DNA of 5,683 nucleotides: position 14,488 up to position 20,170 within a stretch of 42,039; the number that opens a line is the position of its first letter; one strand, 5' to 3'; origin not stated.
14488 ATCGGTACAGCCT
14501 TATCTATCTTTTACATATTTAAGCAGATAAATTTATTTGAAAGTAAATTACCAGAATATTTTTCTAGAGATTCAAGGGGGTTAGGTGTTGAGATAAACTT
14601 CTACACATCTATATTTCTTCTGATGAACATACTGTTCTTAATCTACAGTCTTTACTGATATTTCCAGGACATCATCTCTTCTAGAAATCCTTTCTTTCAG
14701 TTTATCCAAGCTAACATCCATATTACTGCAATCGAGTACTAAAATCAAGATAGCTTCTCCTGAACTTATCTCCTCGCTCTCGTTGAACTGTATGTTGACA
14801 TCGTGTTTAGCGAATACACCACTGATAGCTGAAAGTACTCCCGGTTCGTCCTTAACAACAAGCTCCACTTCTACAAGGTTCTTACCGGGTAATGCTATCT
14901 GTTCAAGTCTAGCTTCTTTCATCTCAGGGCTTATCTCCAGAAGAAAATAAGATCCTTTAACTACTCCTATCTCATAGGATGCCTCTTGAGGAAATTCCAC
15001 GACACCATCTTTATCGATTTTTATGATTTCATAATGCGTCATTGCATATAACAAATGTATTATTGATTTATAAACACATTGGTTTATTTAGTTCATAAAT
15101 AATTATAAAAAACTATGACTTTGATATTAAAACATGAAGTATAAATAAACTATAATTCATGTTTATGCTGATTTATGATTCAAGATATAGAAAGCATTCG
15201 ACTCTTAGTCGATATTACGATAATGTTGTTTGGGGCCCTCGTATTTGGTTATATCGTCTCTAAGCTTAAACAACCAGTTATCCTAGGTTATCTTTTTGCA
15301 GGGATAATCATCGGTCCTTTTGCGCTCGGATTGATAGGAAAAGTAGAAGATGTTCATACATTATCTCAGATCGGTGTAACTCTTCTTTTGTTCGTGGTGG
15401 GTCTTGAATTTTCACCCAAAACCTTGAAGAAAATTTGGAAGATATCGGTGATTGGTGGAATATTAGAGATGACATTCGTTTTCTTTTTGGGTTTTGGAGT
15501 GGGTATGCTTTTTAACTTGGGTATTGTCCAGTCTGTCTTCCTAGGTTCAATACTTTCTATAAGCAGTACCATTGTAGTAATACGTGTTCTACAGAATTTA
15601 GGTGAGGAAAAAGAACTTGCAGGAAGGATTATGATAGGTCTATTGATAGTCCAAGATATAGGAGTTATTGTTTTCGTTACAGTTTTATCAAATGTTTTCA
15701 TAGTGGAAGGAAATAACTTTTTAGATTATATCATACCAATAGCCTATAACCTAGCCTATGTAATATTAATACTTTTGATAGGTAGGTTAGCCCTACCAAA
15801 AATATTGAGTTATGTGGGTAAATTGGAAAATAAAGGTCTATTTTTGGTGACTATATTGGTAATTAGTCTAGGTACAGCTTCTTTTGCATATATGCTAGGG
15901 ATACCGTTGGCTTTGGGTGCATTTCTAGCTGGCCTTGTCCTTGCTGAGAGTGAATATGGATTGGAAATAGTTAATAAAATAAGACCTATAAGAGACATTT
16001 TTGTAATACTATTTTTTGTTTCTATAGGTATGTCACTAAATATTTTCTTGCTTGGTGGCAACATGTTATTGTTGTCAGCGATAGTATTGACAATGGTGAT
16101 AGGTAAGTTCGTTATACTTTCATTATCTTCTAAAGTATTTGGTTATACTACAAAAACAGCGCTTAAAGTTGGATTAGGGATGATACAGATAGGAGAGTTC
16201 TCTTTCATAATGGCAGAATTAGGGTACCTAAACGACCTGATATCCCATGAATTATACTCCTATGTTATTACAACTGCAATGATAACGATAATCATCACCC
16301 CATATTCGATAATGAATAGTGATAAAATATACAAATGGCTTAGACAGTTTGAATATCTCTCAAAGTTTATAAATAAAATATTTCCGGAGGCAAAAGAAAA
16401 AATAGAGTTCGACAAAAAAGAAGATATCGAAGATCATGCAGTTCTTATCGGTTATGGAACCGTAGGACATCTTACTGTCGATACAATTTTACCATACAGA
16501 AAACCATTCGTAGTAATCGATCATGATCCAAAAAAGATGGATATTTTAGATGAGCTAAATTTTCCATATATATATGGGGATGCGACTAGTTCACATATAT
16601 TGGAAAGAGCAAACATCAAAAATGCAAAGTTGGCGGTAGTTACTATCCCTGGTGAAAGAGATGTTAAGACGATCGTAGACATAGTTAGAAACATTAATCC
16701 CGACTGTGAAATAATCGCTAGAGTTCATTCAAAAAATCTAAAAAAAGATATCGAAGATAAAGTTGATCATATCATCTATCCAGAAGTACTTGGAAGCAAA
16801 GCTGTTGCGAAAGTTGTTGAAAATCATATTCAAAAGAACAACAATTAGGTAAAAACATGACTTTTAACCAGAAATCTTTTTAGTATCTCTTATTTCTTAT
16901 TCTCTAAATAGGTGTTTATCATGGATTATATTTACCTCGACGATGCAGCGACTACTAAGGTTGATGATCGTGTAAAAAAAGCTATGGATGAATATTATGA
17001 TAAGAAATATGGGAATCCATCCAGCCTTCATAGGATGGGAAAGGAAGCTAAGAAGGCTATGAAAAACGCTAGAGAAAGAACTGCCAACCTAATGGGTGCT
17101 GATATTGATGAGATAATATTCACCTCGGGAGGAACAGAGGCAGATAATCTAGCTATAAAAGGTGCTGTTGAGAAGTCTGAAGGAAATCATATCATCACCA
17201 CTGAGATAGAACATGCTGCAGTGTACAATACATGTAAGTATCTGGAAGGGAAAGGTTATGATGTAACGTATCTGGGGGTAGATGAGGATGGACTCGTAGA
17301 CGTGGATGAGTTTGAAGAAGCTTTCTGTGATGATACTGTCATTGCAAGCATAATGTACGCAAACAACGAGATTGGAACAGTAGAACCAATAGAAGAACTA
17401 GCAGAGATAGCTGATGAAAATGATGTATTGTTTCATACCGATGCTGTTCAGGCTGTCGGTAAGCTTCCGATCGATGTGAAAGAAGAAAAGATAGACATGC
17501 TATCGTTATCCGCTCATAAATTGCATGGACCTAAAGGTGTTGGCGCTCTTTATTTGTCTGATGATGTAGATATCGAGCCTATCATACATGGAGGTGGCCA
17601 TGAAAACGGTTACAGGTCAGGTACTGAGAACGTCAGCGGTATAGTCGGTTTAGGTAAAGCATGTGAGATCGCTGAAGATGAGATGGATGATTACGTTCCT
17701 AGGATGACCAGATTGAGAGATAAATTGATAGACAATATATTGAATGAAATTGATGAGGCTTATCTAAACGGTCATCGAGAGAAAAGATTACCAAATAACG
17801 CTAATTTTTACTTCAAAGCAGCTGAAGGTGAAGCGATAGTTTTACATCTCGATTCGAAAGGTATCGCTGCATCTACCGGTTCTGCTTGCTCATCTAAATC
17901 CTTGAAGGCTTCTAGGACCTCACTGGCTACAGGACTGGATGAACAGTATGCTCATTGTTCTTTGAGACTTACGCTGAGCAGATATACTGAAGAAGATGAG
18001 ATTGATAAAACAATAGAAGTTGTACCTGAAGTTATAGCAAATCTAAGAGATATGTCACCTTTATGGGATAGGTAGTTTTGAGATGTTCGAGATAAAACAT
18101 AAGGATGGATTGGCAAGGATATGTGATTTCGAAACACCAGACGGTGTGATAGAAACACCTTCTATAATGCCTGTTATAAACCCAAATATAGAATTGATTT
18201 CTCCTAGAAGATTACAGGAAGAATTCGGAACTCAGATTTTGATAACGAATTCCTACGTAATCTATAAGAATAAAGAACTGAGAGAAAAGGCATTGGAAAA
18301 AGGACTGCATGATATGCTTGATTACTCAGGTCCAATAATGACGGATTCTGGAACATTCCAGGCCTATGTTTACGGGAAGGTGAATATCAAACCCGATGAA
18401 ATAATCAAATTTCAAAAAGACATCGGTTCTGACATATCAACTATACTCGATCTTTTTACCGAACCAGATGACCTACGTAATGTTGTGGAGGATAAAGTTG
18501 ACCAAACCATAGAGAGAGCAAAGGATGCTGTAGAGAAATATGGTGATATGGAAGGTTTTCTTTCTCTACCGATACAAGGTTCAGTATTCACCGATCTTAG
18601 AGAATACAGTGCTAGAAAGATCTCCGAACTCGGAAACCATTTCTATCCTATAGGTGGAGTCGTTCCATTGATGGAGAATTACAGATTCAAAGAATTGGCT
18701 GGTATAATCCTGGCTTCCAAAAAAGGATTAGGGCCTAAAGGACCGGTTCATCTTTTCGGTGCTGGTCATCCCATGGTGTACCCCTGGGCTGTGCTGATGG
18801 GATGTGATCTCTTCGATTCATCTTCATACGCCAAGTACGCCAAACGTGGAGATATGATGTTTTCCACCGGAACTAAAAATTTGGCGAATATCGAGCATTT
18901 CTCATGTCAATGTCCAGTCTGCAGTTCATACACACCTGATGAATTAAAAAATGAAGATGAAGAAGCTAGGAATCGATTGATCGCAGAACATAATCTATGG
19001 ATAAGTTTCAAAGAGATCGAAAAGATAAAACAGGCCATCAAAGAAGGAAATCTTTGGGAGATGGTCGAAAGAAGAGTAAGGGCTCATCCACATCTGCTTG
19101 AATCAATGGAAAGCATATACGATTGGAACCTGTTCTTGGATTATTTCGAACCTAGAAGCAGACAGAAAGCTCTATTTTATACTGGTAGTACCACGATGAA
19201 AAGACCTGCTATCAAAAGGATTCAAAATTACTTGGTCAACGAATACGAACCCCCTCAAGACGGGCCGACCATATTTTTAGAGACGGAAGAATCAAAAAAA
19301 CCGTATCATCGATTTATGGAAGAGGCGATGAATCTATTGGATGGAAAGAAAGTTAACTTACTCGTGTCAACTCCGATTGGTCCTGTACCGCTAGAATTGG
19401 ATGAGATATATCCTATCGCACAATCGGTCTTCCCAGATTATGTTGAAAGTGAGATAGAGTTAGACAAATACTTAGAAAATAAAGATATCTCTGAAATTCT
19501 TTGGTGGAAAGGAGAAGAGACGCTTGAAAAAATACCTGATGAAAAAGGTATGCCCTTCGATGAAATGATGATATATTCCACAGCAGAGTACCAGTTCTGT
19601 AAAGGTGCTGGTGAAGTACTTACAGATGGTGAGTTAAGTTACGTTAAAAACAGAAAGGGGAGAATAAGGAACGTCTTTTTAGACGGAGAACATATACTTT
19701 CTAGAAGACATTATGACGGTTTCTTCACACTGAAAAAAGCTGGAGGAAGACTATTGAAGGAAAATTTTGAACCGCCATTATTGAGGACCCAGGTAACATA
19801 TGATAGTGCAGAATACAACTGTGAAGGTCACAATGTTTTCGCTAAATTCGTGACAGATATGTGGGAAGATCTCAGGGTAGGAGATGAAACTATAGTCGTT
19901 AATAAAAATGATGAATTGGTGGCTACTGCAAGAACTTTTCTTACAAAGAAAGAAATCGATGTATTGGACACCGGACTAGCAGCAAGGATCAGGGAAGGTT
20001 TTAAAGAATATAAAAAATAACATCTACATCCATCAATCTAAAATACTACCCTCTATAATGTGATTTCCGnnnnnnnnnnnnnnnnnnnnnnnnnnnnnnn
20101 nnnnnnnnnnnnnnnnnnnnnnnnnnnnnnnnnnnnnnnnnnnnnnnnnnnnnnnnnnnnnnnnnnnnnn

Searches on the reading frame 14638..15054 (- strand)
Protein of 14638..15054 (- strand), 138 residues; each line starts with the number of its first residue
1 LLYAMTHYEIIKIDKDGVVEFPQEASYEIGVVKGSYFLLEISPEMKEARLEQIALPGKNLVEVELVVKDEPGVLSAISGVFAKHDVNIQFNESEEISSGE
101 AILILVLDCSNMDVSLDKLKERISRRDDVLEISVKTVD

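Call 87: search_protein_families(library=pfam, proteins=[window:14638-15054:-], max_evalue=0.00001)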
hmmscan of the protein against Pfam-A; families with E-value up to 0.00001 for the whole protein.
window:14638-15054:- (138 aa): 2 families
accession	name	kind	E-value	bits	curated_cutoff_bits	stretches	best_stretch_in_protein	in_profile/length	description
PF01842.31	ACT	-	8.8e-11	41.8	27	1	62-121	2-63/66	ACT domain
PF22629.2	ACT_AHAS_ss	-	1.2e-08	35.5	27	1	64-131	2-67/67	AHAS small subunit-like ACT domain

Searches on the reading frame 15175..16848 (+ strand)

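Call 87: search_protein_families(library=pfam, proteins=[window:15175-16848:+], max_evalue=0.00001)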
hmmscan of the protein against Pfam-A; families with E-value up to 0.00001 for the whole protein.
window:15175-16848:+ (557 aa): 2 families
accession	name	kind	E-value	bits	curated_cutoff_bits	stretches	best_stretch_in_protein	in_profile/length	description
PF00999.27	Na_H_Exchanger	-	2e-66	224.8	26.2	1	21-378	4-368/375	Sodium/hydrogen exchanger, transmembrane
PF02254.24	TrkA_N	-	4.6e-22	79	23.8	1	423-536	2-116/116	TrkA-N domain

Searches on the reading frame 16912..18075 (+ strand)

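Call 87: search_protein_families(library=pfam, proteins=[window:16912-18075:+], max_evalue=0.00001)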
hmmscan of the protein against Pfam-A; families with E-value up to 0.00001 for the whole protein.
window:16912-18075:+ (387 aa): 3 families
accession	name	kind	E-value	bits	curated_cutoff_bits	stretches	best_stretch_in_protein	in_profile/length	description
PF00266.25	Aminotran_5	-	2.6e-86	290.4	21.5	1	7-366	1-370/371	Aminotransferase class-V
PF01212.27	Beta_elim_lyase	-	2.4e-08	34.1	27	1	49-203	33-199/288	Beta-eliminating lyase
PF01041.23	DegT_DnrJ_EryC1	-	6.5e-08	32.6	19.8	1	67-183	41-151/360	DegT/DnrJ/EryC1/StrS aminotransferase family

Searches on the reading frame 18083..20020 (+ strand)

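Call 87: search_protein_families(library=pfam, proteins=[window:18083-20020:+], max_evalue=0.00001)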
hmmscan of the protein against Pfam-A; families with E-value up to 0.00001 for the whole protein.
window:18083-20020:+ (645 aa): 3 families
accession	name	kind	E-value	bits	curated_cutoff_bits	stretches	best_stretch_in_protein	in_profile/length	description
PF01702.25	TGT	-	3.1e-82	276.9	26.3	1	9-336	2-356/357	Queuine tRNA-ribosyltransferase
PF14810.12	TGT_C2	-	1.9e-18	66.8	25.3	1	498-565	4-72/72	Patch-forming domain C2 of tRNA-guanine transglycosylase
PF01472.26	PUA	-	4.3e-11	43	24.8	1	571-639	5-73/74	PUA domain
